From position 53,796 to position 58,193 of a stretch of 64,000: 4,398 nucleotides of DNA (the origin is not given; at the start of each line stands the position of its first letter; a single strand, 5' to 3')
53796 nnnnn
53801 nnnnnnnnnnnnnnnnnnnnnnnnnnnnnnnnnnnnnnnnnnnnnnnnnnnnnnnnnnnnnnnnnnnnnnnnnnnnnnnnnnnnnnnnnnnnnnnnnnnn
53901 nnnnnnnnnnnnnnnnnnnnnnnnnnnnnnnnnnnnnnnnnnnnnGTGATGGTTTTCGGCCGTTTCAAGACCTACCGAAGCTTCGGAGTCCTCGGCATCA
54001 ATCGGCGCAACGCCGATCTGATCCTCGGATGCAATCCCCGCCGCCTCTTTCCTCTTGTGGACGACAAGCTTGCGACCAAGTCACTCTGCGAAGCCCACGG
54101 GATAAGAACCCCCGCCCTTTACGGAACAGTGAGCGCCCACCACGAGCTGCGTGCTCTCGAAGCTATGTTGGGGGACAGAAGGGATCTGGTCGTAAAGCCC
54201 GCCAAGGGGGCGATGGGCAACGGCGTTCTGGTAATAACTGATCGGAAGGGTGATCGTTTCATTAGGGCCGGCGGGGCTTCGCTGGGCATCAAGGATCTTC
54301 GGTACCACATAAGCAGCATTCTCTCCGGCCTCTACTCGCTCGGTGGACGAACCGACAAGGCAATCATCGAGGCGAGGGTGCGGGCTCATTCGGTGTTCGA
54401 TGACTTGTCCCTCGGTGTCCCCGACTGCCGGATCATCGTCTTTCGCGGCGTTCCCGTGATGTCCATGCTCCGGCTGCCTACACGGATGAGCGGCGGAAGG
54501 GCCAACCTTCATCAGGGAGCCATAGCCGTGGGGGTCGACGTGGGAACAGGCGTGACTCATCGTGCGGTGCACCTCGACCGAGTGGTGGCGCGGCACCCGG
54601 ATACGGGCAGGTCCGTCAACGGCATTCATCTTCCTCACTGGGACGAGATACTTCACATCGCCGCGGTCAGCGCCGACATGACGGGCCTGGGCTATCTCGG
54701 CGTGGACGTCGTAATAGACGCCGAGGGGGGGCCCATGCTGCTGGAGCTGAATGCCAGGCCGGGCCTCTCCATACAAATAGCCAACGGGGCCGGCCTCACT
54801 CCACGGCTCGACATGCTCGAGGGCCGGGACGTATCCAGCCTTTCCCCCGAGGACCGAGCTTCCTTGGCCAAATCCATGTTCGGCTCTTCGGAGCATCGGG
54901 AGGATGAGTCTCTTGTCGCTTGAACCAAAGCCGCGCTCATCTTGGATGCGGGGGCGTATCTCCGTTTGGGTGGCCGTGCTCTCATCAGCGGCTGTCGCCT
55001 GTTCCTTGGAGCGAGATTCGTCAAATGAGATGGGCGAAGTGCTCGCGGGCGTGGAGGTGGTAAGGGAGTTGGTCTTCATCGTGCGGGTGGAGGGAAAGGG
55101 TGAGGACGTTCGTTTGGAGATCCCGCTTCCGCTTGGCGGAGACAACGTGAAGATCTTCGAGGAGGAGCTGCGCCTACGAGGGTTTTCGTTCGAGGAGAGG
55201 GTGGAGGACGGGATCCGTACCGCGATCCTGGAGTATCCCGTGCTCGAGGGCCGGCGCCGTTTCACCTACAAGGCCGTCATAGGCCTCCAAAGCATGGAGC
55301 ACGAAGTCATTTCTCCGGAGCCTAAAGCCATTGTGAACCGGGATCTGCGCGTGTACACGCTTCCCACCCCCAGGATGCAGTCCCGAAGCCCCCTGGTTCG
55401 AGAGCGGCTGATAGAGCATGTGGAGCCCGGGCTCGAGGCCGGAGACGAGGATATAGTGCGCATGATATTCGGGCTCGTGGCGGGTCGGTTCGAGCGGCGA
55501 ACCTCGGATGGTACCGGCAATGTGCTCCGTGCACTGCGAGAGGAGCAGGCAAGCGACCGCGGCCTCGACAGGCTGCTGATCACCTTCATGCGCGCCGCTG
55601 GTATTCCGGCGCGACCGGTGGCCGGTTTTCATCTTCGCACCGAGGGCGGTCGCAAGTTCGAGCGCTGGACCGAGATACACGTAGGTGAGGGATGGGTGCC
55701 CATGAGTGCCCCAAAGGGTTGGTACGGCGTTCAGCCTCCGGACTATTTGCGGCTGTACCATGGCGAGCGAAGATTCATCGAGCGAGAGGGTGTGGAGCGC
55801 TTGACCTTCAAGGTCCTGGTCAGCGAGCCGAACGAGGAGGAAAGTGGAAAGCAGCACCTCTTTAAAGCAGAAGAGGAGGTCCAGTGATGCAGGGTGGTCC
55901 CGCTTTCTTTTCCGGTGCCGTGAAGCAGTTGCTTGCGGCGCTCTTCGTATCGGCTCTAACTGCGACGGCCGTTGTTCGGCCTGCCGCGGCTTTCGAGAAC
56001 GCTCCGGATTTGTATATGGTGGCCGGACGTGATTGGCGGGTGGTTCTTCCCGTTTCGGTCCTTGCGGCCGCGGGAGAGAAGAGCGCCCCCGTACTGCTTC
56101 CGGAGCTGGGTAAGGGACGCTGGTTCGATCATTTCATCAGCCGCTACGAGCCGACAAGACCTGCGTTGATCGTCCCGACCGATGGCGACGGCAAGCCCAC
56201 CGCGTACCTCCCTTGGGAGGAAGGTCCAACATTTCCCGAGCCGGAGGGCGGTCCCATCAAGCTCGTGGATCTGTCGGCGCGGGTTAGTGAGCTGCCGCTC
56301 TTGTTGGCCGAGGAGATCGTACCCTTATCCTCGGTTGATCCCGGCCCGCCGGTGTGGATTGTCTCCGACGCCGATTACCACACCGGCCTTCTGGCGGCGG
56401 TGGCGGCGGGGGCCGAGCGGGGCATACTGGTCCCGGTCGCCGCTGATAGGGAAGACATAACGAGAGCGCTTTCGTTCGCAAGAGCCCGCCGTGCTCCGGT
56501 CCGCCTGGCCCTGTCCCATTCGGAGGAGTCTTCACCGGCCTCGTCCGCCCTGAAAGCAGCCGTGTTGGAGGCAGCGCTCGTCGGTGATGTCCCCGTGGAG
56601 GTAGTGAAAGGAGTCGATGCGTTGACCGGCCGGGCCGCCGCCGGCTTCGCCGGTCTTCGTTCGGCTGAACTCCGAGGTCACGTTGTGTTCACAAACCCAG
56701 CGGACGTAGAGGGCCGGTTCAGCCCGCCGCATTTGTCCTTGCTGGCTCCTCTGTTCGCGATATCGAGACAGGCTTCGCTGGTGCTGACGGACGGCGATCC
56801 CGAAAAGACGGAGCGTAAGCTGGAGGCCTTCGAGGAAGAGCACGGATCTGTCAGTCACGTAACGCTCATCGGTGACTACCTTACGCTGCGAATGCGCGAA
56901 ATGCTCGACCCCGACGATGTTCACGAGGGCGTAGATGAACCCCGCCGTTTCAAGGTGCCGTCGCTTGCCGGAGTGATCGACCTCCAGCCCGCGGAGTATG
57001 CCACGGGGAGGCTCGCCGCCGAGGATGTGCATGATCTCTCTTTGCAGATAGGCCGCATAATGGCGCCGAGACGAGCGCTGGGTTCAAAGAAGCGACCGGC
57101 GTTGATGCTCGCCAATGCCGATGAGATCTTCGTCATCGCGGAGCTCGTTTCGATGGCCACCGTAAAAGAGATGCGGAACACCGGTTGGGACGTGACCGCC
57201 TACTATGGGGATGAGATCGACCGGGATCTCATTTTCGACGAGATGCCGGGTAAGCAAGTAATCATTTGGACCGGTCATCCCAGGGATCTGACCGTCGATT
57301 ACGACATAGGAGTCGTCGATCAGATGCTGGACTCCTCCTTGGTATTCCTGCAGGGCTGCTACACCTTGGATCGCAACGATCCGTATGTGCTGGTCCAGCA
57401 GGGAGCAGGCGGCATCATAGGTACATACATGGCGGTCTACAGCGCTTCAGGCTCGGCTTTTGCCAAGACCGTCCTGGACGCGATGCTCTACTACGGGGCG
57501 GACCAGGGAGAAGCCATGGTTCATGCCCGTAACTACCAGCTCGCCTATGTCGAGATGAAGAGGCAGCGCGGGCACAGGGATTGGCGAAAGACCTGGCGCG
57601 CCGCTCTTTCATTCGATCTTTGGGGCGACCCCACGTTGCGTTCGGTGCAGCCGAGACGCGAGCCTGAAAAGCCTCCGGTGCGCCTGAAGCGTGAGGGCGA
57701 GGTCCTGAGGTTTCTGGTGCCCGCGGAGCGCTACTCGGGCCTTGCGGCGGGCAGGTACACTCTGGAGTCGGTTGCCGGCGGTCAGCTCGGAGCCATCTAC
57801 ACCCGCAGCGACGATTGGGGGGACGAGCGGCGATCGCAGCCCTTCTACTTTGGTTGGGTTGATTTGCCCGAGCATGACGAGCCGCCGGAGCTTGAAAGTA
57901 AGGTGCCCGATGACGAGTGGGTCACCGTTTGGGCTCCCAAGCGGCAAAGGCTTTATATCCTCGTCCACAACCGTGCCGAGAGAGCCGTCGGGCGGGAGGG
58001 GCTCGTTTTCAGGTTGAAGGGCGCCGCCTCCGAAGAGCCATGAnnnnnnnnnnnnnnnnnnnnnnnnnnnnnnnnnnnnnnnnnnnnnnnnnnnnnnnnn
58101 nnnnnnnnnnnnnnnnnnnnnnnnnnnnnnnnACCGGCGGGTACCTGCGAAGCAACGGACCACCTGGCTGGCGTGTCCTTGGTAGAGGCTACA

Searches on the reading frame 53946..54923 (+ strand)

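Call 30: search_protein_families(library=pfam, proteins=[window:53946-54923:+], max_evalue=0.00001)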
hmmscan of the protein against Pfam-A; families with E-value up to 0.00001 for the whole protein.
window:53946-54923:+ (325 aa): 4 families
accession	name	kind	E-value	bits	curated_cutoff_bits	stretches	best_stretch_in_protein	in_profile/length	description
PF14397.11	ATPgrasp_ST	-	2.5e-84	283.2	31.4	1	20-290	1-275/278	Sugar-transfer associated ATP-grasp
PF14398.11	ATPgrasp_YheCD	-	7.9e-09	35.6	26.8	0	240-276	195-231/255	YheC/D like ATP-grasp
PF02655.19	ATP-grasp_3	-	2.4e-07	31.4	23.2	0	247-272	133-157/160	ATP-grasp domain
PF08443.16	RimK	-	1e-06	28.9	21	0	234-275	130-170/188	RimK-like ATP-grasp domain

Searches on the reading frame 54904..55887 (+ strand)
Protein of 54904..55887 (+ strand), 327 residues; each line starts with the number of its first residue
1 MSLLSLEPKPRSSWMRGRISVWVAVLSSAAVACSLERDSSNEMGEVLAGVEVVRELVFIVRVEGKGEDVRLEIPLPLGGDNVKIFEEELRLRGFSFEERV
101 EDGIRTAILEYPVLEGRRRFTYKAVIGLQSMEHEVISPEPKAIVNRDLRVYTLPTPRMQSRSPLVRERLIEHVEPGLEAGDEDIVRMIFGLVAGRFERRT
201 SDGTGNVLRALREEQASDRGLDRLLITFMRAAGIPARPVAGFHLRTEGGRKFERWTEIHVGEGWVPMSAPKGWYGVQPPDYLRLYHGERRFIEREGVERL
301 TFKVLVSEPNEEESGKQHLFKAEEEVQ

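Call 30: search_protein_families(library=pfam, proteins=[window:54904-55887:+], max_evalue=0.00001)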
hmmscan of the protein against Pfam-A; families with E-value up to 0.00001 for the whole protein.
window:54904-55887:+ (327 aa): 1 family
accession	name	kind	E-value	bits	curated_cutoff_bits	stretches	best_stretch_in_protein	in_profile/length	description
PF01841.26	Transglut_core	-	4.1e-10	40.4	23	1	182-268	15-107/108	Transglutaminase-like superfamily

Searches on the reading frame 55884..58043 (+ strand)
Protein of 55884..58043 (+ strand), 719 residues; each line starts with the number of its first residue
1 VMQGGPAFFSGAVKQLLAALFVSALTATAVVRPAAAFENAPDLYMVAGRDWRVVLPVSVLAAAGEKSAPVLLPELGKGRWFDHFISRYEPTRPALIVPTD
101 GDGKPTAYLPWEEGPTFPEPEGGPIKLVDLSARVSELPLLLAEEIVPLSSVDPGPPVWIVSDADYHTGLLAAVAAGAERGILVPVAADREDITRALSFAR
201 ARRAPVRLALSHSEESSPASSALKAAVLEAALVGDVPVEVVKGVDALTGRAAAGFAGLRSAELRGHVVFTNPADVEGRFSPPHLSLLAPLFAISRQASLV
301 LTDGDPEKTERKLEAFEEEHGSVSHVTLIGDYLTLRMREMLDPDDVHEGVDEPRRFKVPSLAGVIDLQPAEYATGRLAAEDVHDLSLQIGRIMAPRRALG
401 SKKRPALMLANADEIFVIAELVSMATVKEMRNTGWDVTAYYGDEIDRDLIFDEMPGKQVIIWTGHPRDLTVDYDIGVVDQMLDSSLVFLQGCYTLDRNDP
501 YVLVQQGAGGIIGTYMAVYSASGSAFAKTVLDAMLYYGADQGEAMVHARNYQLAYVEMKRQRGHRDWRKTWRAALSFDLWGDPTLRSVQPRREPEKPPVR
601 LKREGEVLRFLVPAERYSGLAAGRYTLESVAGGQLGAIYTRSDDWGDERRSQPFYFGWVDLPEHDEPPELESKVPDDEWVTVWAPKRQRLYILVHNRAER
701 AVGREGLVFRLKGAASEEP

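Call 79: search_protein_families(library=pfam, proteins=[window:55884-58043:+], max_evalue=0.0001)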
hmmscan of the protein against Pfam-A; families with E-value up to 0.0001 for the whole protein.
window:55884-58043:+ (719 aa): 1 family
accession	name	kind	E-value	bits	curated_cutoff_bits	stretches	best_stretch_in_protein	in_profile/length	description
PF01364.23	Peptidase_C25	-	3.6e-07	30.2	23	1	369-586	122-373/374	Peptidase family C25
